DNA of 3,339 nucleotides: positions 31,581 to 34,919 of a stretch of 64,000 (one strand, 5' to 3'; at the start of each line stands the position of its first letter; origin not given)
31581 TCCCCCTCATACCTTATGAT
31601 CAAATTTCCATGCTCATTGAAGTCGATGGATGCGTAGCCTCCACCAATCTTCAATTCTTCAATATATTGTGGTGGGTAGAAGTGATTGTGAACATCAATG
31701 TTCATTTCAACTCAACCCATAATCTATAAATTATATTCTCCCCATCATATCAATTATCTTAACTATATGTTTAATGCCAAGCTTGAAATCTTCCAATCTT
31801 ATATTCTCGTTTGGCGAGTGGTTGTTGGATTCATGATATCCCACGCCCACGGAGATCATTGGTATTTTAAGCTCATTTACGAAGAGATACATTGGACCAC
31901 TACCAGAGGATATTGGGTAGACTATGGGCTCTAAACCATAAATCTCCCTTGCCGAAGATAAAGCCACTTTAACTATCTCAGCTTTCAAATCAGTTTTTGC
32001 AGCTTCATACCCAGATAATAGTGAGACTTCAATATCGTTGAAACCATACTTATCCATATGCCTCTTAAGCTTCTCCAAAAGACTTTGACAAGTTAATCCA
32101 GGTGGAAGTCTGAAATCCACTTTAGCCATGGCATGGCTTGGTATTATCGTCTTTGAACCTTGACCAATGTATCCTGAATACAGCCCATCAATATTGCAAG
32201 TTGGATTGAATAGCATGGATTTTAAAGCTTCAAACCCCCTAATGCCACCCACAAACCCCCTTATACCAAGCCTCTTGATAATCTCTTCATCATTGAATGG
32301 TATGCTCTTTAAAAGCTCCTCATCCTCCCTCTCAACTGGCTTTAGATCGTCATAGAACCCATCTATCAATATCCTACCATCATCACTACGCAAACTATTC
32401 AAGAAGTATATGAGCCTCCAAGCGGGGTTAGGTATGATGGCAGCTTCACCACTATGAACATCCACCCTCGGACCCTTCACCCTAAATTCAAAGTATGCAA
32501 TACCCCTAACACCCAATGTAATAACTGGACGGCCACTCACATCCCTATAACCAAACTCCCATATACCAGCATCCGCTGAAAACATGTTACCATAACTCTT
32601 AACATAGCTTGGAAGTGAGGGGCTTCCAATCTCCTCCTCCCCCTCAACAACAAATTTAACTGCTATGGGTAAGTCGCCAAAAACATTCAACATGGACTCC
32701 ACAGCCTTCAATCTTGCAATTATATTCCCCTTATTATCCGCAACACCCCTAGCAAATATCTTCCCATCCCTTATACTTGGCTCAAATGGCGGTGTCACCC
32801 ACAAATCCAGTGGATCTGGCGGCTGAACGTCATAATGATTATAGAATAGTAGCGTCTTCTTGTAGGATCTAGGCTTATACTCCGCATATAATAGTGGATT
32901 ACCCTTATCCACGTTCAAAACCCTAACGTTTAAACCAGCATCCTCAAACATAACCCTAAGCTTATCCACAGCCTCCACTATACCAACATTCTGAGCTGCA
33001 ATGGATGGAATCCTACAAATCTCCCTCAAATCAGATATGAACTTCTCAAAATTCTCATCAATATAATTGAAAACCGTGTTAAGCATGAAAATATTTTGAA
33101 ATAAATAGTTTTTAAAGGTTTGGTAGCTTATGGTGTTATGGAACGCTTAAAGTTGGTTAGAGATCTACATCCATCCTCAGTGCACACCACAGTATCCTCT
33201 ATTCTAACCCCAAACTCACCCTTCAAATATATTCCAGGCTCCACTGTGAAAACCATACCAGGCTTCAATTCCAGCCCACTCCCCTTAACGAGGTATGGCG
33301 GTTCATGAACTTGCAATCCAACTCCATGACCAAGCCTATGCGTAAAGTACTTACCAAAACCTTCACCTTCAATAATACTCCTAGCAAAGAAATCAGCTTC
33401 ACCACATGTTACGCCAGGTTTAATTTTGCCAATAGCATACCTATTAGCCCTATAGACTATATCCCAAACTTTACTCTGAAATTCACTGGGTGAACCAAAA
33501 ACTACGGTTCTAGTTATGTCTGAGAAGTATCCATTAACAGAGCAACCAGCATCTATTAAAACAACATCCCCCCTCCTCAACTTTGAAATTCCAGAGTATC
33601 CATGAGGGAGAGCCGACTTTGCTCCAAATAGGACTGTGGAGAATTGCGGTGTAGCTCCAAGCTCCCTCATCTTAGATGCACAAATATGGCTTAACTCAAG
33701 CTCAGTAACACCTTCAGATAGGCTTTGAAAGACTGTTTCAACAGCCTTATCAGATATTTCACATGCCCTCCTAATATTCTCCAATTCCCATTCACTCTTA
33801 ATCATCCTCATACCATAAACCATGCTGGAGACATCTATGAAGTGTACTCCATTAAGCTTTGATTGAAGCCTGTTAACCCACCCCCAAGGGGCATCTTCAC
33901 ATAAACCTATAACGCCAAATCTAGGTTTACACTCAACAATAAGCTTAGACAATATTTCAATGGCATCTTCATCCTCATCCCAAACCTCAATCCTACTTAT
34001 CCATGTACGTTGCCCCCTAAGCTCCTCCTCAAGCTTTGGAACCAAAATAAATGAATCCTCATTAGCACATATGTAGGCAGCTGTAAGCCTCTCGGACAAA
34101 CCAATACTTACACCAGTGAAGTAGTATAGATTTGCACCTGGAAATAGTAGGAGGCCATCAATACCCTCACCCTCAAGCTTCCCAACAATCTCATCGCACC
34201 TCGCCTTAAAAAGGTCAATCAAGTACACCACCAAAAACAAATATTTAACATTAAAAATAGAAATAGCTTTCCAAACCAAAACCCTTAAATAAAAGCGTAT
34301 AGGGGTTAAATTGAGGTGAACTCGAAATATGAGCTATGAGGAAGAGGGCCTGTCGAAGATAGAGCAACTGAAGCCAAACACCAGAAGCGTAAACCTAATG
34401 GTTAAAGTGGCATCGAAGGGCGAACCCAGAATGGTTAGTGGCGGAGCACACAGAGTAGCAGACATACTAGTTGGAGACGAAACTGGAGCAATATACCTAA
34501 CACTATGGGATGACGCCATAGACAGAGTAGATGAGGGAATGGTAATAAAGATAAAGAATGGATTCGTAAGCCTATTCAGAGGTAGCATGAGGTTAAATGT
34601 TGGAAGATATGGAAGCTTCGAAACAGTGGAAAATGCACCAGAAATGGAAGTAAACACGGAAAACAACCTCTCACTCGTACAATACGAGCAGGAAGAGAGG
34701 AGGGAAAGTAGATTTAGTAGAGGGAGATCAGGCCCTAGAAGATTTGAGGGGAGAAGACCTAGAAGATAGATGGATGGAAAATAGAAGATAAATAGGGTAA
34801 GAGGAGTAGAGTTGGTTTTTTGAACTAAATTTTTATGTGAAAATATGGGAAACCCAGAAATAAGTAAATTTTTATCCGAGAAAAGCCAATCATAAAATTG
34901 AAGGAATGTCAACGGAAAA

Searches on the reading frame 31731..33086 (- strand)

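Call 7: search_protein_families(library=ncbifam, proteins=[window:31731-33086:-], max_evalue=0.00001)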
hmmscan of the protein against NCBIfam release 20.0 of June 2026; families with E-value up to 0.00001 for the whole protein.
window:31731-33086:- (451 aa): 37 families (the best 25 are shown)
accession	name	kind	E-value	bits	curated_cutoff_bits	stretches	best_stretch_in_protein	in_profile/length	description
NF005034.0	PRK06446.1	subfamily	2.6e-129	431.8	369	1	15-448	3-433/436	hypothetical protein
NF006053.0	PRK08201.1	equivalog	5.9e-101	338.6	441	1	3-446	3-451/458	dipeptidase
NF006579.0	PRK09104.1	subfamily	1.1e-81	275.2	327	1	2-449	6-463/465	hypothetical protein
NF005914.0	PRK07907.1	subfamily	6.1e-61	206.7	300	1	3-435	7-440/456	hypothetical protein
NF005478.0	PRK07079.1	subfamily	3.4e-46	158.1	330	1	41-431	48-437/469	hypothetical protein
NF006399.0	PRK08651.1-2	equivalog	3.4e-33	115.3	381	1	15-232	5-213/405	succinyl-diaminopimelate desuccinylase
TIGR01910.1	DapE-ArgE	subfamily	3e-29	102.4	217.6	2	20-214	4-194/373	ArgE/DapE family deacylase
NF010589.0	PRK13983.1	equivalog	6.3e-25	88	333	1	2-174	2-184/409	M20 family metallo-hydrolase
NF009557.0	PRK13009.1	equivalog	1.7e-22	80.1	284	1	19-153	8-136/377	succinyl-diaminopimelate desuccinylase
NF006400.0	PRK08651.1-3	equivalog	3.2e-22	78.9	374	1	11-206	7-207/410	succinyl-diaminopimelate desuccinylase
TIGR01246.1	dapE_proteo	equivalog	1.3e-19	70.5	361.8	1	21-152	6-131/370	succinyl-diaminopimelate desuccinylase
NF005710.0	PRK07522.1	subfamily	1.9e-17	63.5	412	1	31-163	26-153/391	acetylornithine deacetylase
NF005306.0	PRK06837.1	subfamily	5.7e-16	58.3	376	1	64-175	84-193/427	ArgE/DapE family deacylase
TIGR01887.1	dipeptidaselike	subfamily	4.8e-14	52.4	207.95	1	15-164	3-153/447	Sapep family Mn(2+)-dependent dipeptidase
NF006596.0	PRK09133.1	subfamily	2.1e-13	49.7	349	1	35-122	58-147/474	hypothetical protein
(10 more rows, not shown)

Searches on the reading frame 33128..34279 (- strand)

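Call 7: search_protein_families(library=ncbifam, proteins=[window:33128-34279:-], max_evalue=0.00001)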
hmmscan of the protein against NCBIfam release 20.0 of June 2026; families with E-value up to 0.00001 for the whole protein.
window:33128-34279:- (383 aa): 15 families
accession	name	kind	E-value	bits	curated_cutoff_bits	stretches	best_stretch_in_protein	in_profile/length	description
NF040821.1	dipep_PepQ_Arch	equivalog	3.9e-73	246.4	630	1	27-380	2-344/346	Xaa-Pro dipeptidase PepQ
NF007310.0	PRK09795.1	equivalog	1.9e-50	171.7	393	1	128-377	98-351/361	aminopeptidase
NF008131.0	PRK10879.1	equivalog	2.4e-33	115.6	465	2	146-292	159-308/438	Xaa-Pro aminopeptidase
NF038259.1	ectoine_DoeA_2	exception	8.2e-31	107.1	575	1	22-380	12-382/386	ectoine hydrolase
TIGR00500.1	met_pdase_I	equivalog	1.7e-27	96.5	171.35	1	160-358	3-211/247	type I methionyl aminopeptidase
NF011174.0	PRK14576.1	subfamily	3.7e-26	91.9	487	1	142-380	159-400/405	putative endopeptidase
NF008970.0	PRK12318.1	equivalog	3.5e-24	85.6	267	1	159-351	42-245/291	methionyl aminopeptidase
NF011720.0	PRK15173.1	subfamily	7.3e-24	84.4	420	1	142-380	97-338/343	peptidase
NF011173.0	PRK14575.1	equivalog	9.5e-24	84.1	850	1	141-380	159-401/406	putative peptidase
NF010133.0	PRK13607.1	equivalog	9.2e-21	74.2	339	1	108-352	114-389/443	Xaa-Pro dipeptidase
TIGR02993.1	ectoine_eutD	equivalog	2.1e-14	53.4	613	1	137-380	135-386/391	ectoine hydrolase DoeA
NF009533.0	PRK12897.1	equivalog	7.6e-11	41.8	488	1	222-351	73-205/248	type I methionyl aminopeptidase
TIGR00501.1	met_pdase_II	equivalog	2.1e-10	40.7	222.65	1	167-348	6-189/295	type II methionyl aminopeptidase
NF043017.1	DimsulpropLyDddP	equivalog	9.4e-08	31.3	600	1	153-377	198-436/443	dimethylsulfonioproprionate lyase DddP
NF005583.0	PRK07281.1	equivalog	2.1e-07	30.5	445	1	247-351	129-236/286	methionyl aminopeptidase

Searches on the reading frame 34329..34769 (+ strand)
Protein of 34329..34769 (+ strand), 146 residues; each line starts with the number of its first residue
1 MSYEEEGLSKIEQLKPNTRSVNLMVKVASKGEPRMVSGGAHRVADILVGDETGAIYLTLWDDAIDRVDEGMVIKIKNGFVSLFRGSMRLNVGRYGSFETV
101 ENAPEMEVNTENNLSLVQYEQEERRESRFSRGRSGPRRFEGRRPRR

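Call 7: search_protein_families(library=ncbifam, proteins=[window:34329-34769:+], max_evalue=0.00001)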
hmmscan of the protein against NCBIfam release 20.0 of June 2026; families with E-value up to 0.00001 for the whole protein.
window:34329-34769:+ (146 aa): 14 families
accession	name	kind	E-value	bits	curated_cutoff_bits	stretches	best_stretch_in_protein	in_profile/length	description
NF005049.0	PRK06461.1-3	equivalog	7.1e-36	123.6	188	1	6-133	2-132/144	single-stranded DNA-binding protein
NF005050.0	PRK06461.1-4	equivalog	5.6e-23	81.7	176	1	6-139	3-142/151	single-stranded DNA-binding protein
NF005051.0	PRK06461.1-5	equivalog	1e-20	74.2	235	1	9-138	3-136/146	single-stranded DNA-binding protein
NF005048.0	PRK06461.1-1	equivalog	1.8e-16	60.8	230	1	10-141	4-134/148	single-stranded DNA-binding protein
NF005551.0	PRK07211.1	equivalog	7.7e-12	45.2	575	1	10-112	163-271/485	single-stranded DNA binding protein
NF005554.0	PRK07218.1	equivalog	2.8e-11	43.1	447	1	8-122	58-171/423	Single-stranded DNA binding protein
NF012035.0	PRK15491.1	equivalog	1e-09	38.1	362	1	9-110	58-166/374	replication factor A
NF011288.0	PRK14699.1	equivalog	5.8e-09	35.3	544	1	10-101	59-157/484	replication factor A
NF009034.0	PRK12366.1-5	equivalog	1.8e-08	33.2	789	1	29-99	417-488/642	replication factor A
NF009030.0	PRK12366.1-1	equivalog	2.4e-08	32.9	1147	1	9-107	533-635/796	replication factor A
NF004998.0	PRK06386.1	equivalog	3.4e-08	33.2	556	1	8-95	2-89/358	replication factor A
NF009032.0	PRK12366.1-3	equivalog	1.3e-07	30.3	773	1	35-101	91-160/651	replication factor A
NF005553.0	PRK07217.1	subfamily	3e-07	30.1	353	1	5-108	69-169/311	replication factor A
NF006255.0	PRK08402.1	equivalog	7.3e-07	28.4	442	1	4-80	58-141/355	replication factor A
